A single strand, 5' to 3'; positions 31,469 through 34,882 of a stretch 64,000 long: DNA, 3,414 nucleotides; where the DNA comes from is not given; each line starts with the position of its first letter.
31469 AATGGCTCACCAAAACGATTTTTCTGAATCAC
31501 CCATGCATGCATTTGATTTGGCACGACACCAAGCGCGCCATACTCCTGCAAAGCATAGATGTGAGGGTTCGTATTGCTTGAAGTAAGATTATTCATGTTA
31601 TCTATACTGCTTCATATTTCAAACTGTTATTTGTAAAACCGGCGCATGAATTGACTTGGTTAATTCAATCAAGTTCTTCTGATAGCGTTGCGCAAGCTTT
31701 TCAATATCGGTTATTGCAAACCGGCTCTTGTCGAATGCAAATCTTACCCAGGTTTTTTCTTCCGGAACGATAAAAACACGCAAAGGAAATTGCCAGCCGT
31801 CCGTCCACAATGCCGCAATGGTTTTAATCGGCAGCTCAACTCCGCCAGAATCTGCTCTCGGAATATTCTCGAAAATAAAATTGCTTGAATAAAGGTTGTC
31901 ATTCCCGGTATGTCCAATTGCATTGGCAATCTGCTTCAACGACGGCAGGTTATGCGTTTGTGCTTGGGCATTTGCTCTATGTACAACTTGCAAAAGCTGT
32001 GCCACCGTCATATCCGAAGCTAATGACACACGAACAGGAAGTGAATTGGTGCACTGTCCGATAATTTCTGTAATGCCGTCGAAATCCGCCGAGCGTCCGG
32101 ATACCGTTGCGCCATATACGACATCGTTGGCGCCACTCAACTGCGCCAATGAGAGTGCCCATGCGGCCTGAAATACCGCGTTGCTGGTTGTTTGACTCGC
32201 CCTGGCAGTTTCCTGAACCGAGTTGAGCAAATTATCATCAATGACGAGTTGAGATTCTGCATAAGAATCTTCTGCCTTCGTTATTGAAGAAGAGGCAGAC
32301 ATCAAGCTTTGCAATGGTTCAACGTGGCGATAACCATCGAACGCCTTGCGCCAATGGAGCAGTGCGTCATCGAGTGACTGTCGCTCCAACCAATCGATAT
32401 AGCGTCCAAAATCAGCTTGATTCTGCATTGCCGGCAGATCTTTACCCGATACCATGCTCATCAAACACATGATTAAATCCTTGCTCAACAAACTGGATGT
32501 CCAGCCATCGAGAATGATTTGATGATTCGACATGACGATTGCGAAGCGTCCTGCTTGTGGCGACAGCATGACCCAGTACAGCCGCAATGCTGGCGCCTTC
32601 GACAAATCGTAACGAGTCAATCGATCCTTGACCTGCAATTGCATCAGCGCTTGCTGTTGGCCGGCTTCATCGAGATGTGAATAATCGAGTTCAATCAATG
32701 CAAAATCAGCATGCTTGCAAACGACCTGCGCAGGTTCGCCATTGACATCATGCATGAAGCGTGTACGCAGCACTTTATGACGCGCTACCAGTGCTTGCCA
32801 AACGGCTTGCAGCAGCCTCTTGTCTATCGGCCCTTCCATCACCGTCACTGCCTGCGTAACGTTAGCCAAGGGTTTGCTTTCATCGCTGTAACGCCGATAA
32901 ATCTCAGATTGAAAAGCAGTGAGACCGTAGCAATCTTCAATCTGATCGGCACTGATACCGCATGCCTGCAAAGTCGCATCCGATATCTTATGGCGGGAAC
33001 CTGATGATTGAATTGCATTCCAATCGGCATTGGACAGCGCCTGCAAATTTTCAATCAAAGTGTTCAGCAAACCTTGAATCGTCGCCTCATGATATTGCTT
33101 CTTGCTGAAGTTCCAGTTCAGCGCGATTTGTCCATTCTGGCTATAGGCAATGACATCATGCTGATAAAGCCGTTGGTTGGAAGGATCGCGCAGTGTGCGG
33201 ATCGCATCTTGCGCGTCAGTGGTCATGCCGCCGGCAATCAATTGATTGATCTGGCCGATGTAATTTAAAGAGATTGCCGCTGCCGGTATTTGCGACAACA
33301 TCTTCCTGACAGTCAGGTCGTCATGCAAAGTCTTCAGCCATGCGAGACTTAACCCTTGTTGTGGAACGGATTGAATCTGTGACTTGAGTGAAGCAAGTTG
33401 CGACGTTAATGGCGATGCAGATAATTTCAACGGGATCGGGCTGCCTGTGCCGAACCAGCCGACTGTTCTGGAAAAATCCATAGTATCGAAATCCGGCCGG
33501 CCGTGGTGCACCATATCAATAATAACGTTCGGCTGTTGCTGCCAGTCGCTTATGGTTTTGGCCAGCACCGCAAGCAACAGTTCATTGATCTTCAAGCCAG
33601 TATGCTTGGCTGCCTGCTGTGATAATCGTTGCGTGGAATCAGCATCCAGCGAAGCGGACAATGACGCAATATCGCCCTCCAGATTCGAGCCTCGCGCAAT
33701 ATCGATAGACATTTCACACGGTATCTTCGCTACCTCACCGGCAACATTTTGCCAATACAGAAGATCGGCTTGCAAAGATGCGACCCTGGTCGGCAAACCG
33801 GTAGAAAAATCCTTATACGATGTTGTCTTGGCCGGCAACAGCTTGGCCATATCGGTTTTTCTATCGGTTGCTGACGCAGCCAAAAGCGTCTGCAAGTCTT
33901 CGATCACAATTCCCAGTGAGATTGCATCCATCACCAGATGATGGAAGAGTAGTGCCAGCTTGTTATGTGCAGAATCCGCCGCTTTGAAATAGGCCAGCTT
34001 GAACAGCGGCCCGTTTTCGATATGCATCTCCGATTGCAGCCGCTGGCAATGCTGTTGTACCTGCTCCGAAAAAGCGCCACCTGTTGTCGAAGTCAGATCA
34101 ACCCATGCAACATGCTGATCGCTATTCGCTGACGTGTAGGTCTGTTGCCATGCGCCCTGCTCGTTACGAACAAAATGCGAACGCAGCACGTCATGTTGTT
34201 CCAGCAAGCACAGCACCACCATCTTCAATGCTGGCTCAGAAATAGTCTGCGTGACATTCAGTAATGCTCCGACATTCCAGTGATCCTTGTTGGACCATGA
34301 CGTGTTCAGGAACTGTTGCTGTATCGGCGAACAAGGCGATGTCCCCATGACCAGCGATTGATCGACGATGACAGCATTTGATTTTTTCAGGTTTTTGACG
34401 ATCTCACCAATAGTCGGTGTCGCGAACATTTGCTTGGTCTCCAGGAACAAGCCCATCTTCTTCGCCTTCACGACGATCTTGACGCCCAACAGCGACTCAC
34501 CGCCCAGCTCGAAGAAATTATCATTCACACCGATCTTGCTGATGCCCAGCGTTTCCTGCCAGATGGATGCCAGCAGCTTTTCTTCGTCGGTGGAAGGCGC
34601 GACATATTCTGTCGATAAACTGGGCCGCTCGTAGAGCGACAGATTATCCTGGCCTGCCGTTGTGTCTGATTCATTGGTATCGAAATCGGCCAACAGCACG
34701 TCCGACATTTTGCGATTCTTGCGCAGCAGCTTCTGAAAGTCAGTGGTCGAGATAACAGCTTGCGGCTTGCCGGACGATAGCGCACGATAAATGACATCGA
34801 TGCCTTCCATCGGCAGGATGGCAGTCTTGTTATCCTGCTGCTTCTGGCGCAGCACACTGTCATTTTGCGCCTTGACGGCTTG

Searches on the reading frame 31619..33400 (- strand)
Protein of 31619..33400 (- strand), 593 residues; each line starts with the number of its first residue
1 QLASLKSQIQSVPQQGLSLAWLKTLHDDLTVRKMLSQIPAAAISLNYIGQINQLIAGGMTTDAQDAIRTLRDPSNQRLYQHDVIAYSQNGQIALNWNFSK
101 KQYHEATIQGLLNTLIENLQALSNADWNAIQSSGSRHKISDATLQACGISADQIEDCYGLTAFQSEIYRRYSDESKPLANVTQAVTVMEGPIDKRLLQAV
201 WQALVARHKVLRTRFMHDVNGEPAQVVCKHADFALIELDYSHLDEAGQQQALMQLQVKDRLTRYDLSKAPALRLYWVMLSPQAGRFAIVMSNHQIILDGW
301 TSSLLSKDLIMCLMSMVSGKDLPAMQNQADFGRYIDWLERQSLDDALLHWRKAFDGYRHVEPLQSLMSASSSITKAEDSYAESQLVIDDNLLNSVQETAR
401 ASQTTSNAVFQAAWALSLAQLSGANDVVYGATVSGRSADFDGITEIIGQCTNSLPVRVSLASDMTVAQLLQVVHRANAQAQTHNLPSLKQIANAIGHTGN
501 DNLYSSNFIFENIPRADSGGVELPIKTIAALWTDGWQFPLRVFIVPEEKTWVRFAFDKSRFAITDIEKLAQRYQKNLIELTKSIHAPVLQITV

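Call 33: search_protein_families(library=ncbifam, proteins=[window:31619-33400:-], max_evalue=0.00001)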
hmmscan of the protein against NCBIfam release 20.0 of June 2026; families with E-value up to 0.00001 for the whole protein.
window:31619-33400:- (593 aa): 5 families
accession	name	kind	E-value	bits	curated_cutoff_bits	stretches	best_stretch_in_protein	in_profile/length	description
NF004282.0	PRK05691.1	subfamily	1.2e-71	240.6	4090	1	4-590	3099-3693/4334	non-ribosomal peptide synthase/polyketide synthase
TIGR01720.1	NRPS-para261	subfamily_domain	3.6e-18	65.9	74.2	1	4-126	8-129/155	non-ribosomal peptide synthase domain TIGR01720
NF041803.1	NRPS_SolG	exception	1.1e-17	62.9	2200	1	151-513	105-454/1163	solanimycin non-ribosomal peptide synthetase SolG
NF038078.1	NRPS_MxcG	equivalog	2.7e-12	44.8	2300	1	157-474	4-309/1442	myxochelin non-ribosomal peptide synthetase MxcG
NF047350.1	aureusi_NRPS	equivalog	1.7e-11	41.8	2500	1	187-484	1024-1298/2373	aureusimine non-ribosomal peptide synthetase AusA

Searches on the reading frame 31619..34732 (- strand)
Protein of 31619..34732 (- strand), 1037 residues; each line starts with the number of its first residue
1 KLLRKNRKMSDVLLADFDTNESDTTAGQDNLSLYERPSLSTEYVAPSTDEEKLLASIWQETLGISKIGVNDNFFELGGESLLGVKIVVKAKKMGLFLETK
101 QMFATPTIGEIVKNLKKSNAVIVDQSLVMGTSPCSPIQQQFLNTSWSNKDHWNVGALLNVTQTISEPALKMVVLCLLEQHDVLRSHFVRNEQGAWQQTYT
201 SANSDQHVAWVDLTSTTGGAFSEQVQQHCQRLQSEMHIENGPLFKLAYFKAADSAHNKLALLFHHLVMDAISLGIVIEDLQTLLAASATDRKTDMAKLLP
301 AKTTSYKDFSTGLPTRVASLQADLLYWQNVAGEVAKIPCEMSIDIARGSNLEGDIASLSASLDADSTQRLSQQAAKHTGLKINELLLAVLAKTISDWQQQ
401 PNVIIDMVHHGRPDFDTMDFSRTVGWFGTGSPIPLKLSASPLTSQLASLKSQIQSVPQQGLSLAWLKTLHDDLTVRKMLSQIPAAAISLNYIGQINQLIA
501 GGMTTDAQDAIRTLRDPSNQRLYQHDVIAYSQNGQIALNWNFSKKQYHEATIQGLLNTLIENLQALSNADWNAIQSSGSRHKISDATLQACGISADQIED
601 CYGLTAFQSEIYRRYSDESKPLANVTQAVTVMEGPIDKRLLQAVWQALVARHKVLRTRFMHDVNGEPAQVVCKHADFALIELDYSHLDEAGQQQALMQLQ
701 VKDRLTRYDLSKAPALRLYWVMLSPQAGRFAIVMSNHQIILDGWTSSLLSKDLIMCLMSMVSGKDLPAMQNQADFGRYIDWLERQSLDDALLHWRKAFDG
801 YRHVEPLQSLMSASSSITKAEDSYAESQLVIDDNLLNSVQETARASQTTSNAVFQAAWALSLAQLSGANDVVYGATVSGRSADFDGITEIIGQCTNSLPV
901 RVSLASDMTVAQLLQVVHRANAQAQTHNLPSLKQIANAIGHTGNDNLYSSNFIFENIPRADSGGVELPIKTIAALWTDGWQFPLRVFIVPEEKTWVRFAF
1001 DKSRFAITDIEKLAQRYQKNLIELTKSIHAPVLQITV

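Call 28: search_protein_families(library=pfam, proteins=[window:31619-34732:-], max_evalue=10)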
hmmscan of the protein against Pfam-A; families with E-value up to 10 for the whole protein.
window:31619-34732:- (1037 aa): 4 families
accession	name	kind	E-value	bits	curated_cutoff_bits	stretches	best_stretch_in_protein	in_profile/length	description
PF00668.25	Condensation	-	3.3e-113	379.2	30.6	2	599-1035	2-444/456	Condensation domain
PF00550.31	PP-binding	-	1.8e-08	35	20.8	1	53-113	2-65/67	Phosphopantetheine attachment site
PF07247.17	AATase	-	0.0022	17.1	22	1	219-315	117-214/500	Alcohol acetyltransferase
PF04134.17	DCC1-like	-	0.047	15.4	27.8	1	197-248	15-68/113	DCC1-like thiol-disulfide oxidoreductase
